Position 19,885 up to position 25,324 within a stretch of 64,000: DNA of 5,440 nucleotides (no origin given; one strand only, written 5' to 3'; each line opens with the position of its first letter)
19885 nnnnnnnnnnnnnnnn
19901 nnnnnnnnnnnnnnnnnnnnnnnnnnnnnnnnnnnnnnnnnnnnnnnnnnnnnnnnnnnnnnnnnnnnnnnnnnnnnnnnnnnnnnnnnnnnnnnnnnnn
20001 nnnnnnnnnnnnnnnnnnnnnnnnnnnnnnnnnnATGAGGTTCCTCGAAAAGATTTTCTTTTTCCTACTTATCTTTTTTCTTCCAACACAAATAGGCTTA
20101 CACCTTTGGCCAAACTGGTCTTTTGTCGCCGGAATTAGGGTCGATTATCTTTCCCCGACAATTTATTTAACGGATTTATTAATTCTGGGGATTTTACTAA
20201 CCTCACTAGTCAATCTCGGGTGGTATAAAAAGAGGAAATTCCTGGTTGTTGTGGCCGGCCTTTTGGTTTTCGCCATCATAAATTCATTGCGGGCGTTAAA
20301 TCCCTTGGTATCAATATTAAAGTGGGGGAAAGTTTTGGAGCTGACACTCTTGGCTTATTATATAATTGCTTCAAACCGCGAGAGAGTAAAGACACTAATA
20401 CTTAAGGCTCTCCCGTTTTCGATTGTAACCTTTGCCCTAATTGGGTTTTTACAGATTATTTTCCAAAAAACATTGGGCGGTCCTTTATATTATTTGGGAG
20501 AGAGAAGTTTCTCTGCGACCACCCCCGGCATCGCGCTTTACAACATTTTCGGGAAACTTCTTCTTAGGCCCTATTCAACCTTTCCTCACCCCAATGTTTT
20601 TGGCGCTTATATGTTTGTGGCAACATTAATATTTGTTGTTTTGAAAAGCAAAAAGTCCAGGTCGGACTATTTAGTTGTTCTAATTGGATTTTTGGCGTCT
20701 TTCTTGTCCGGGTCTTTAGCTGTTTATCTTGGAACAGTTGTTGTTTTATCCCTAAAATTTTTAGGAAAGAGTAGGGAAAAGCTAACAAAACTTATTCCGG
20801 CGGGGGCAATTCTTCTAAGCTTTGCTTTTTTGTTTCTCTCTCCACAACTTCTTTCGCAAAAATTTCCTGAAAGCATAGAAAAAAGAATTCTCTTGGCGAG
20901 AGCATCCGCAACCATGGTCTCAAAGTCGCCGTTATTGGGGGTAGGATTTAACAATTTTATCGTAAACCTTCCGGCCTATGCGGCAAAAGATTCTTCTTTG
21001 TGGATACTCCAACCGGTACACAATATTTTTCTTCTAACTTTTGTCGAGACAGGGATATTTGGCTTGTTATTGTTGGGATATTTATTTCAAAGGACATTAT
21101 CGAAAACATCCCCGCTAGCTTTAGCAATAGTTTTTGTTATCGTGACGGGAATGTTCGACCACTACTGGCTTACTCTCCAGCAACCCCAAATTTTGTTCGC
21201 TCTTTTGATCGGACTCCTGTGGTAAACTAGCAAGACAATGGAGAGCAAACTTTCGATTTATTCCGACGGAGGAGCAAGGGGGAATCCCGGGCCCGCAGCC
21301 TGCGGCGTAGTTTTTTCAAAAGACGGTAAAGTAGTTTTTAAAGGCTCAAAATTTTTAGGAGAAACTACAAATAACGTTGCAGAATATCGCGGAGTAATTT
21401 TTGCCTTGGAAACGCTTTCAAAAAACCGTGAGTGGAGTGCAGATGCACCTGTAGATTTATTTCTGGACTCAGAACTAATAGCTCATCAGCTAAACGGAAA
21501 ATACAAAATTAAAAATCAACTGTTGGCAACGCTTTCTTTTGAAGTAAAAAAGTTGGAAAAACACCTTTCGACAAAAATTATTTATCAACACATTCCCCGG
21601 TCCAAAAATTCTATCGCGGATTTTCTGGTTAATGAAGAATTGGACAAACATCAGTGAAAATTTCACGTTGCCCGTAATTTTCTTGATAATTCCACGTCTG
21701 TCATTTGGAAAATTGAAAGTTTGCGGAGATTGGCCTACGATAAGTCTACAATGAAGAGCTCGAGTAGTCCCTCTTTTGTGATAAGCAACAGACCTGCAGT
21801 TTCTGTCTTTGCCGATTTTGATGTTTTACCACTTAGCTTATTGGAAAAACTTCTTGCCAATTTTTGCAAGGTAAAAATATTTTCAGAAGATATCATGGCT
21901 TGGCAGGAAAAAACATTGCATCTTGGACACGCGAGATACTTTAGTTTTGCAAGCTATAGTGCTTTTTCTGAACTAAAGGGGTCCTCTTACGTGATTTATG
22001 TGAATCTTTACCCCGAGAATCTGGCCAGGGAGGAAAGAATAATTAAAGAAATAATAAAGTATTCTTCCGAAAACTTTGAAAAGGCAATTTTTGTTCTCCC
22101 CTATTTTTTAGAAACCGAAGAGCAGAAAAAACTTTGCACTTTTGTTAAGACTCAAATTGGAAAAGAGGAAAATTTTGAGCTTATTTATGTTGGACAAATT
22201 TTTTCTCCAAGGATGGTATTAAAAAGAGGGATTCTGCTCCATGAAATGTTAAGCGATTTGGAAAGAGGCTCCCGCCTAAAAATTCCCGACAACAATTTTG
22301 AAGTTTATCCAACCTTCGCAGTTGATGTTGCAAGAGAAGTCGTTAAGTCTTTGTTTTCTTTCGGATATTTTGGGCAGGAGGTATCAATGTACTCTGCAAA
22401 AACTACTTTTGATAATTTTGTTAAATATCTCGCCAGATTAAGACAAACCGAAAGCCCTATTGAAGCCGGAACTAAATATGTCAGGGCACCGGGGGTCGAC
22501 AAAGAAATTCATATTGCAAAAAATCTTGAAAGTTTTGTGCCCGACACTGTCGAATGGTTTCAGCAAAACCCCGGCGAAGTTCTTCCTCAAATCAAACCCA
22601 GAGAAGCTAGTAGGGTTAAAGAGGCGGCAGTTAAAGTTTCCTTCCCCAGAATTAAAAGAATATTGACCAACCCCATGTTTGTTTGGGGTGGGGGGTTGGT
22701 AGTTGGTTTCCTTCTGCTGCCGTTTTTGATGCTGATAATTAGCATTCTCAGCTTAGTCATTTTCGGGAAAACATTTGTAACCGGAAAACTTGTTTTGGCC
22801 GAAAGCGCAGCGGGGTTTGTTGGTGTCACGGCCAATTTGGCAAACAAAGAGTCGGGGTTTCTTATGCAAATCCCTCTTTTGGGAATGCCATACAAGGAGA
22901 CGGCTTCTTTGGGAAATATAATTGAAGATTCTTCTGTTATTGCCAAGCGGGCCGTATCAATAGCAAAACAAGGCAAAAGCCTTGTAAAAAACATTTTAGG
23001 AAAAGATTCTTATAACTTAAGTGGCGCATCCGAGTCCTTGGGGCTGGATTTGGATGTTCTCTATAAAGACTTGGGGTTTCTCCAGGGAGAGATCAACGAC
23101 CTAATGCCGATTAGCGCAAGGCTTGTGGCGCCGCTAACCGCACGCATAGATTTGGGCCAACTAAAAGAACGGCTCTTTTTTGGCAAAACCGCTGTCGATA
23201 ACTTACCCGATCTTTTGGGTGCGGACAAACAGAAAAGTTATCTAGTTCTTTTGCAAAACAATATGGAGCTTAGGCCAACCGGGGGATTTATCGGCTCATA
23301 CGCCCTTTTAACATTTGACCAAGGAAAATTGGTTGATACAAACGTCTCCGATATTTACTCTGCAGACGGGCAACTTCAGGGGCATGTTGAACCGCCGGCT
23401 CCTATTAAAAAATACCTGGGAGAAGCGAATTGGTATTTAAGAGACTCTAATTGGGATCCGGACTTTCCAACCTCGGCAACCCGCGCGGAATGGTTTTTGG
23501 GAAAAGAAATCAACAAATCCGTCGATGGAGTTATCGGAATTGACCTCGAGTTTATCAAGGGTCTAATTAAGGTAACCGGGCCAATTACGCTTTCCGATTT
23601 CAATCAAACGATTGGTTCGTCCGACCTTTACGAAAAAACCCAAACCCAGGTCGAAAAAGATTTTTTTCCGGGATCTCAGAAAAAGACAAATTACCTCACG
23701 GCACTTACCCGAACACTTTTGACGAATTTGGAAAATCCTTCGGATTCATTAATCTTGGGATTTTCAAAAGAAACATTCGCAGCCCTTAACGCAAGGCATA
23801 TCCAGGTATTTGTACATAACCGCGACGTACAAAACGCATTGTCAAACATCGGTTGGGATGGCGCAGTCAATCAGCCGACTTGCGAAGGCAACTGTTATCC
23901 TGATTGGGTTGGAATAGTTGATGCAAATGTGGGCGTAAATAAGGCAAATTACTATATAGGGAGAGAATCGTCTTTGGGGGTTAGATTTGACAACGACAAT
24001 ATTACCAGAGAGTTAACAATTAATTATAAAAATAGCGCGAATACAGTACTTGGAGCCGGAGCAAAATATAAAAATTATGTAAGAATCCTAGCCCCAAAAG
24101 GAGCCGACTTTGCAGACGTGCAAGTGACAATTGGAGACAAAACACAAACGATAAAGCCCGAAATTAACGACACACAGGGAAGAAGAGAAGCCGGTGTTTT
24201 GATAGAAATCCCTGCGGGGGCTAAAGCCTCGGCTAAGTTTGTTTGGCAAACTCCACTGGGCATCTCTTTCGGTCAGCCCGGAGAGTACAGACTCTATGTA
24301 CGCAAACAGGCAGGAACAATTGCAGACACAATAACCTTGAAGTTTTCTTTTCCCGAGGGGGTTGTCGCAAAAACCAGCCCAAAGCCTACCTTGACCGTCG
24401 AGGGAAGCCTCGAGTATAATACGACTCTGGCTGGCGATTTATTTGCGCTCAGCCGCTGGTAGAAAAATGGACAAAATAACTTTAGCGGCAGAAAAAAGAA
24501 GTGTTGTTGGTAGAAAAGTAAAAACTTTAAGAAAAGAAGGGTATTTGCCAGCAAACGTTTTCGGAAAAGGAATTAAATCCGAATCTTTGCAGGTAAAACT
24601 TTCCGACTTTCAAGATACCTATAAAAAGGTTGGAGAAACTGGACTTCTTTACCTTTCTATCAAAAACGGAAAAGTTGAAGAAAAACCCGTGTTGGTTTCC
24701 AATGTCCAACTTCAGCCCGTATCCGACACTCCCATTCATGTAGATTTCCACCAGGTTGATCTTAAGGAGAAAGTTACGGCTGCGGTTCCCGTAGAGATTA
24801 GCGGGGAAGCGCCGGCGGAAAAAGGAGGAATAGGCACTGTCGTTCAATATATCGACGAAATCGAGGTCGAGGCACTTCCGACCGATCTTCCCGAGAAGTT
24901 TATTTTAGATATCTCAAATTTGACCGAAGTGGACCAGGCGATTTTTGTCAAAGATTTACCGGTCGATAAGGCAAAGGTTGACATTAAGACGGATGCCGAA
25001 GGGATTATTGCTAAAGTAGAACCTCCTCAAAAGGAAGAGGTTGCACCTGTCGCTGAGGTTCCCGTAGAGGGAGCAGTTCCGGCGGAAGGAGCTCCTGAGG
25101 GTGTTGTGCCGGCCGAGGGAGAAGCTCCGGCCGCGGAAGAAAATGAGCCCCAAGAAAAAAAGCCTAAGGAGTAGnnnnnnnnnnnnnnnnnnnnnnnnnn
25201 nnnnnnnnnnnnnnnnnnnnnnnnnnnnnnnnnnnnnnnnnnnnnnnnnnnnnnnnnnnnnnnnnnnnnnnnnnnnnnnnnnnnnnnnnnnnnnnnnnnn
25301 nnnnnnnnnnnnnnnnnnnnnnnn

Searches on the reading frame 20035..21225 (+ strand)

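Call 62: search_protein_families(library=pfam, proteins=[window:20035-21225:+], max_evalue=0.001)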
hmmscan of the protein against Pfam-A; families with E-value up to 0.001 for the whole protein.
window:20035-21225:+ (396 aa): 1 family
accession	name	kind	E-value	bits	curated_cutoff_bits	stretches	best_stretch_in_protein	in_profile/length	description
PF04932.20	Wzy_C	-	2.8e-15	56.9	31.7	1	213-347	1-148/149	O-Antigen ligase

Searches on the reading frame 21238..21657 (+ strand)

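Call 63: search_protein_families(library=pfam, proteins=[window:21238-21657:+], max_evalue=0.001)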
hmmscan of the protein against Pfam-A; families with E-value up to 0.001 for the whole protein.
window:21238-21657:+ (139 aa): 2 families
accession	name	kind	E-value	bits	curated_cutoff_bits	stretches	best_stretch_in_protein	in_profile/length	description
PF13456.12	RVT_3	-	1.3e-13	51.4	21.6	1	10-133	3-122/123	Reverse transcriptase-like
PF00075.30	RNase_H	-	1.2e-10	42.1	25.8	1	4-134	3-139/141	RNase H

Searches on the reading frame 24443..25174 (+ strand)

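Call 19: search_protein_families(library=pfam, proteins=[window:24443-25174:+], max_evalue=0.01)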
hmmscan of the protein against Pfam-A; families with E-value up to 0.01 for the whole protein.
window:24443-25174:+ (243 aa): 2 families
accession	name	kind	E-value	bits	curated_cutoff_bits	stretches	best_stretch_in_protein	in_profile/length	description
PF01386.24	Ribosomal_L25p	-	2.2e-18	66.9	23.6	1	14-102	1-82/82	Ribosomal L25p family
PF14693.11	Ribosomal_TL5_C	-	3e-17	63.2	27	1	110-196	1-84/84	Ribosomal protein TL5, C-terminal domain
